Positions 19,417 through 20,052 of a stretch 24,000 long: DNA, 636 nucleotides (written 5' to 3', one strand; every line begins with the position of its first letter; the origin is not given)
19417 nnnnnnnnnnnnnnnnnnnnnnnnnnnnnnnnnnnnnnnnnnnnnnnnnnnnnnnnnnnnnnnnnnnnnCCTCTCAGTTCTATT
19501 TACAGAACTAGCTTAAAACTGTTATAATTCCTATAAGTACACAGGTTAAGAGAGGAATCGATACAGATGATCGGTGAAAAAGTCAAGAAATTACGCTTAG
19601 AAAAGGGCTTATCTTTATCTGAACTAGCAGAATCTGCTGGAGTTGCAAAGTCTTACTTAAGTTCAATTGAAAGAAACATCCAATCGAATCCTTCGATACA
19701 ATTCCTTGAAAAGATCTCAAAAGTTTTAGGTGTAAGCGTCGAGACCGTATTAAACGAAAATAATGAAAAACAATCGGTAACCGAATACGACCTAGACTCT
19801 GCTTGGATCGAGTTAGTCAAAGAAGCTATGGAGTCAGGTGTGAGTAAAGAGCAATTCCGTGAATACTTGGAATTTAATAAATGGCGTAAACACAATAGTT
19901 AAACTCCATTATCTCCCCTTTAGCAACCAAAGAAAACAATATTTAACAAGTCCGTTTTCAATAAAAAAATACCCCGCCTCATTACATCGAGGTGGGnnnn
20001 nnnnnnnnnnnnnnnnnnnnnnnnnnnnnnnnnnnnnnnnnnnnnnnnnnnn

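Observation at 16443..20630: A 16-bp palindrome family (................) marks nine sites, almost all on promoter-like elements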

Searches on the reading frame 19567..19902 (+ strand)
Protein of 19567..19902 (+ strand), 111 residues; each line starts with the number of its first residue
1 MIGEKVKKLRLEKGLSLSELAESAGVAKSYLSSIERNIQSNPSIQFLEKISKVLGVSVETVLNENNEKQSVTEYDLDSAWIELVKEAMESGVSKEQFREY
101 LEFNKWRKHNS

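Call 7: search_protein_families(library=pfam, proteins=[window:19567-19902:+], max_evalue=0.01)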
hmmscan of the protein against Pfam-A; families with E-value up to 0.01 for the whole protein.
window:19567-19902:+ (111 aa): 10 families
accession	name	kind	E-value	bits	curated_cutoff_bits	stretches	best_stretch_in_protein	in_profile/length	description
PF01381.28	HTH_3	-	2.7e-17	63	23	1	6-59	1-53/55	Helix-turn-helix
PF08671.16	SinI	-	9.8e-15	54.5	31.4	1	76-103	1-28/28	Anti-repressor SinI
PF12844.13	HTH_19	-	9.2e-11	41.9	30.2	1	3-67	1-64/64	Helix-turn-helix domain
PF13560.12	HTH_31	-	5.3e-10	39.9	27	1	3-60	3-60/64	Helix-turn-helix domain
PF13443.12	HTH_26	-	5.8e-06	26.9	22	1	6-62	2-58/63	Cro/C1-type HTH DNA-binding domain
PF04545.22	Sigma70_r4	-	9.2e-05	22.3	24.1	0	8-37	14-43/50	Sigma-70, region 4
PF13413.12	HTH_25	-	0.00017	21.8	24.6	1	7-39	3-36/62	Helix-turn-helix domain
PF04967.18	HTH_10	-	0.00025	21.2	23.1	0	13-40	22-49/53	HTH DNA binding domain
PF07022.19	Phage_CI_repr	-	0.0062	17.3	22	0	18-66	16-62/65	Bacteriophage CI repressor helix-turn-helix domain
PF13744.12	HTH_37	-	0.0078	16.4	27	0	6-60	23-77/80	Helix-turn-helix domain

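Call 8: search_protein_families(library=ncbifam, proteins=[window:19567-19902:+], max_evalue=0.01)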
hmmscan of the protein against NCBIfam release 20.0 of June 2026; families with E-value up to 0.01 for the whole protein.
window:19567-19902:+ (111 aa): 20 families
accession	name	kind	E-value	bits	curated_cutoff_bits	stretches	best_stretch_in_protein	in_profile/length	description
NF046032.1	TransRegSlrRBacil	equivalog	7.6e-20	71.5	250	1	1-103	1-101/149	HTH-type transcriptional regulator SlrR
NF006015.0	PRK08154.1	subfamily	8.8e-12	44.8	204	1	2-70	31-98/314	anaerobic benzoate catabolism transcriptional regulator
NF041951.1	phage_RstR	subfamily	3e-10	40.3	80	1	2-86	3-86/108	RstR family transcriptional repressor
NF007408.0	PRK09943.1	equivalog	1.5e-08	34.4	211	1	2-71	8-76/185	HTH-type transcriptional regulator PuuR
NF041677.1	trans_regClgR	equivalog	1.2e-07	31.8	170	1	2-76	9-82/113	transcriptional regulator ClgR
NF046031.1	AntRepSinIBacil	equivalog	1.2e-07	31.7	80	1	72-108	7-43/58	anti-repressor SinI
NF010465.0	PRK13890.1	equivalog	1.6e-07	31.4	96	1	6-66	10-69/121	conjugal transfer protein TrbA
NF041575.1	antitoxPezA_Strep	equivalog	2.2e-07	31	290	1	1-87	1-85/158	type II toxin-antitoxin system antitoxin PezA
NF038139.1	Reg_Aceta_RamB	equivalog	7.4e-07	28.2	700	1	2-72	3-71/465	acetate metabolism transcriptional regulator RamB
NF047948.1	male_kill_WMK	equivalog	1.4e-06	28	300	1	2-87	6-91/300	WO male-killing family protein Wmk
TIGR00270.2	TIGR00270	equivalog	1.7e-06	27.9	110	1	4-69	78-143/159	multiprotein bridging factor aMBF1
TIGR03070.1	couple_hipB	subfamily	1.6e-05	24.8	71.65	1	1-56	2-56/58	type II toxin-antitoxin system Y4mF family antitoxin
NF048000.1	ECH1013_TF_S24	equivalog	2.1e-05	24.5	300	1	8-102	9-101/204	ECH_1013 family putative transcriptional regulator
NF007257.0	PRK09706.1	subfamily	8.9e-05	22.3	101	1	1-79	5-82/135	transcriptional repressor DicA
NF003162.0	PRK04140.1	equivalog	0.0001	21.5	263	1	3-68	128-195/317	transcriptional regulator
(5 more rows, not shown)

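Call 11: find_related_loci(query=window:19567-19899:+, collection=genome_contigs, flank=10000)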
Query window:19567-19899:+ (111 aa) in genome_contigs; peptide patterns used: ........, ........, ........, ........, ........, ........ (x = any residue, [..] = any of these).
600 stretches matched a pattern (row limit reached: there are more); 126 encode a relative of the query (tblastn E <= 1e-3); the best 80 are kept; 80 distinct loci.
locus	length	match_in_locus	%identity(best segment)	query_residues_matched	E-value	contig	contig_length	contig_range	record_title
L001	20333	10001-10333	89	1-111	4e-62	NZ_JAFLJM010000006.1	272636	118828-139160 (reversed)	Alkalihalobacillus sp. BA299 6, whole genome shotgun sequence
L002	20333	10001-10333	89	1-111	2e-61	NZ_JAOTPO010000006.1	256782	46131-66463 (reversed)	Alkalihalobacterium chitinilyticum strain MEB 203 NODE_6_length_256782_cov_34.9514, whole genome shotgun sequence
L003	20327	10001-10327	89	1-109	5e-60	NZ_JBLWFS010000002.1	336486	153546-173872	Alkalihalobacterium sp. APHAB7 NODE_2_length_336742_cov_58.188500, whole genome shotgun sequence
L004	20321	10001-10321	89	1-108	2e-58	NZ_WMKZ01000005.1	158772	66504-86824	Alkalihalobacterium elongatum strain MEB199 NODE_5_length_158772_cov_117.174101, whole genome shotgun sequence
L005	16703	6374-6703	81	1-111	2e-53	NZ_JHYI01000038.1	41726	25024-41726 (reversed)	Alkalihalobacillus bogoriensis ATCC BAA-922 T323DRAFT_scaffold00029.29_C, whole genome shotgun sequence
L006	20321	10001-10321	77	1-111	2e-51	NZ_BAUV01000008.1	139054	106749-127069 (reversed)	Halalkalibacter akibai JCM 9157, whole genome shotgun sequence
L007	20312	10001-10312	79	1-107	3e-50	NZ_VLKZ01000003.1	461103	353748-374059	Halalkalibacter nanhaiisediminis strain CGMCC 1.10116 IQ10DRAFT_scaffold00003.3, whole genome shotgun sequence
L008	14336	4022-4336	77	1-108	3e-49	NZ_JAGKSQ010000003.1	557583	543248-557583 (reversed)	Halalkalibacter suaedae strain YZJH907-2 Scaffold3_1, whole genome shotgun sequence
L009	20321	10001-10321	75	1-111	3e-49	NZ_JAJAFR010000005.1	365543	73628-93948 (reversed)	Alkalihalobacillus deserti strain TRPH29 Scaffold5_1, whole genome shotgun sequence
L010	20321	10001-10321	76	1-111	6e-49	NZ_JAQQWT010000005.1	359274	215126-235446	Halalkalibacter alkalisediminis strain DSM 21670 scaffold5, whole genome shotgun sequence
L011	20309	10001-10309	77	1-107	6e-48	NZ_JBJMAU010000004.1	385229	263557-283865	Anaerobacillus sp. MEB173 MEB173_assembly_contig_4, whole genome shotgun sequence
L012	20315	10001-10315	73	1-108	7e-48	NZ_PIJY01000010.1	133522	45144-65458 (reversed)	Oceanobacillus polygoni strain SA9 NODE_13_length_133440_cov_30.817543, whole genome shotgun sequence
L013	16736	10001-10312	76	1-107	1e-47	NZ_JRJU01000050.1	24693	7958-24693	Halalkalibacter okhensis strain Kh10-101 contig50, whole genome shotgun sequence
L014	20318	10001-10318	72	1-109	1e-47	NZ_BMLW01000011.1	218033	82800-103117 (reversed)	Oceanobacillus neutriphilus strain CGMCC 1.7693 sequence11, whole genome shotgun sequence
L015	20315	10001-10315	75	1-108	1e-47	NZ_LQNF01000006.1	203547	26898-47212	Oceanobacillus damuensis strain PT-20 contig6, whole genome shotgun sequence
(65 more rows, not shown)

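Call 24: find_homologous_proteins(query=window:19567-19899:+, max_evalue=1e-10)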
Query window:19567-19899:+ (111 aa): 2368 proteins with E <= 1e-10 among 2375 candidates; the best 120 are listed.
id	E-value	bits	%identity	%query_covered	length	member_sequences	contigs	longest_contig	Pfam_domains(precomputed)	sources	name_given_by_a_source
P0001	1.6e-61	223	100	100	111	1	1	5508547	PF08671.17,PF12844.14,PF01381.29,PF13560.13,PF13443.13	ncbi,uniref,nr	ncbi:helix-turn-helix domain-containing protein [Alkalihalobacterium alkalinitrilicum]|uniref:helix-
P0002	3.3e-55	202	89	100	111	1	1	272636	PF08671.17,PF12844.14,PF01381.29,PF13560.13,PF13443.13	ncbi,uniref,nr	ncbi:helix-turn-helix domain-containing protein [Alkalihalobacillus sp. BA299]|uniref:helix-turn-hel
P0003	1.5e-54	200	89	100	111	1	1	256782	PF08671.17,PF12844.14,PF01381.29,PF13560.13,PF13443.13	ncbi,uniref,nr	ncbi:helix-turn-helix domain-containing protein [Alkalihalobacterium chitinilyticum]|uniref:Helix-tu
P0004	2.0e-54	200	90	100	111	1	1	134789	PF08671.17,PF12844.14,PF01381.29,PF13560.13,PF13443.13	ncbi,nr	ncbi:transcriptional regulator [Alkalihalophilus pseudofirmus]|nr:transcriptional regulator [Alkalih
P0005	4.8e-54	199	88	100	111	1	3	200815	PF08671.17,PF12844.14,PF01381.29,PF13560.13,PF13443.13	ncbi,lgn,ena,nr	ncbi:MAG: helix-turn-helix domain-containing protein [Bacillaceae bacterium]|nr:helix-turn-helix dom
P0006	2.1e-53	197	89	98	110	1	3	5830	PF08671.17,PF12844.14,PF01381.29,PF13560.13,PF13443.13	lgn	-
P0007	4.0e-53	196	89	98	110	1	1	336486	PF08671.17,PF12844.14,PF01381.29,PF13560.13,PF13443.13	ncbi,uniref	ncbi:helix-turn-helix domain-containing protein [Alkalihalobacterium sp. APHAB7]|uniref:helix-turn-h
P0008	2.4e-52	193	87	100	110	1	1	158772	PF08671.17,PF12844.14,PF01381.29,PF13560.13,PF13443.13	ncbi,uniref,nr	ncbi:helix-turn-helix domain-containing protein [Alkalihalobacterium elongatum]|uniref:helix-turn-he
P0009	1.2e-49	185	87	98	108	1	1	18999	PF08671.17,PF12844.14,PF01381.29,PF13560.13,PF13443.13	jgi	jgi:XRE family transcriptional regulator, master regulator for biofilm formation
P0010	3.8e-48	180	84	98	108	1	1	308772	PF08671.17,PF12844.14,PF01381.29,PF13560.13,PF13443.13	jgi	jgi:XRE family transcriptional regulator, master regulator for biofilm formation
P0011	4.3e-48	180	84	98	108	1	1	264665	PF08671.17,PF12844.14,PF01381.29,PF13560.13,PF13443.13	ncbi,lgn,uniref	ncbi:MAG: helix-turn-helix domain-containing protein [Anaerobacillus sp.]|uniref:helix-turn-helix do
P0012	6.1e-48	179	84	99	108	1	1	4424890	PF08671.17,PF12844.14,PF01381.29,PF13560.13,PF13443.13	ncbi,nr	ncbi:helix-turn-helix domain-containing protein [Bacillaceae bacterium IKA-2]|nr:helix-turn-helix do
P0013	3.9e-47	177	80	99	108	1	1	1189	PF08671.17,PF12844.14,PF01381.29,PF13560.13,PF13443.13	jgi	-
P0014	7.8e-47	176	78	100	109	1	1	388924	PF08671.17,PF12844.14,PF01381.29,PF13560.13,PF13443.13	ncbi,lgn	-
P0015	8.4e-47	176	81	100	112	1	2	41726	PF08671.17,PF12844.14,PF01381.29,PF13560.13,PF13443.13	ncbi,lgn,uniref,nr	ncbi:helix-turn-helix domain-containing protein [Alkalihalobacterium bogoriense]|uniref:helix-turn-h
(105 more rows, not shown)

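Call 25: search_solved_structures(query=window:19567-19899:+, show_alignments=2, max_evalue=0.00001)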
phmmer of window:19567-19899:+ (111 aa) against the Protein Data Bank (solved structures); distinct sequences matched with E-value up to 0.00001: 18.
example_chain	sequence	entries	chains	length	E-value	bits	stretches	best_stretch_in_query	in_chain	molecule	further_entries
1b0n_A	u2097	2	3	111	2.9e-40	140.1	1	1-109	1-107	PROTEIN (SINR PROTEIN) | HTH-TYPE TRANSCRIPTIONAL REGULATOR SINR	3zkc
5tn0_A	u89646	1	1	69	2.5e-25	92.2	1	1-68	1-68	HTH-type transcriptional regulator SinR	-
3qq6_A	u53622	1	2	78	4e-25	91.5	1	1-68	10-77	HTH-type transcriptional regulator sinR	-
5tn2_A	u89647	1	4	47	1.7e-10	44.7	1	73-109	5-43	HTH-type transcriptional regulator SinR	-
2yal_A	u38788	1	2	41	1.1e-09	42.1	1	76-109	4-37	HTH-TYPE TRANSCRIPTIONAL REGULATOR SINR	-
7t5u_A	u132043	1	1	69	2.9e-08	37.5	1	2-60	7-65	Helix-turn-helix domain-containing protein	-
9sf2_A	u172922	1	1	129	7e-08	36.3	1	3-77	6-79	Transcriptional regulator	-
6jq1_A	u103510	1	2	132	8.9e-08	35.9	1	3-84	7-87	Transcriptional regulator, XRE family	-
8tac_A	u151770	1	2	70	1e-06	32.6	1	2-57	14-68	DBP48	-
6rnz_A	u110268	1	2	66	1.9e-06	31.7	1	3-62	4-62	HTH-type transcriptional regulator DdrOC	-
2b5a_A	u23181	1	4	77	3.7e-06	30.7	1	3-66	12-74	C.BclI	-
4f8d_A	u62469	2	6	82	4e-06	30.6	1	5-57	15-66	Regulatory protein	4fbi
4fn3_A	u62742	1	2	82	4.7e-06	30.4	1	5-57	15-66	Regulatory protein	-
3clc_A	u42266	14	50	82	4.8e-06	30.4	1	5-57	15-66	Regulatory protein | R-M CONTROLLER PROTEIN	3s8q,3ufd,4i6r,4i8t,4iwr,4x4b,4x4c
4i6t_A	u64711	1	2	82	4.8e-06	30.4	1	5-57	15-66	Regulatory protein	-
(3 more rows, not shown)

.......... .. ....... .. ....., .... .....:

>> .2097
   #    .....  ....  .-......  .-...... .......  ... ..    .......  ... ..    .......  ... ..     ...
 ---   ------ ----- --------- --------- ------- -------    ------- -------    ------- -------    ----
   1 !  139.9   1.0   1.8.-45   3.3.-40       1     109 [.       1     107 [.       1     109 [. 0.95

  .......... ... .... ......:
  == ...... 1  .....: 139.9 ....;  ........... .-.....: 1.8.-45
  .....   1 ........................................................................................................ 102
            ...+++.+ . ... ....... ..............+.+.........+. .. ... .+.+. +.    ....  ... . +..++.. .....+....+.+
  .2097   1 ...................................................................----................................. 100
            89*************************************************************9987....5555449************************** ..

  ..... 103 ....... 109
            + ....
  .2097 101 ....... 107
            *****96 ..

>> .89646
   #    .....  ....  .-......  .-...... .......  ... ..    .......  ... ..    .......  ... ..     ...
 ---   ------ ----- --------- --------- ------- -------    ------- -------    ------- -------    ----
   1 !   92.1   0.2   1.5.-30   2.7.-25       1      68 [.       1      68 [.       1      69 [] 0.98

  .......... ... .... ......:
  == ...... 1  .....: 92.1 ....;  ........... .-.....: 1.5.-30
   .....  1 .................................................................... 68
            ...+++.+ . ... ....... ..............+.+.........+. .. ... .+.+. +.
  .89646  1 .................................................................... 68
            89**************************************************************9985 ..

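Call 63: find_encoding_contigs(protein=P0001, flank=10000, max_places=1)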
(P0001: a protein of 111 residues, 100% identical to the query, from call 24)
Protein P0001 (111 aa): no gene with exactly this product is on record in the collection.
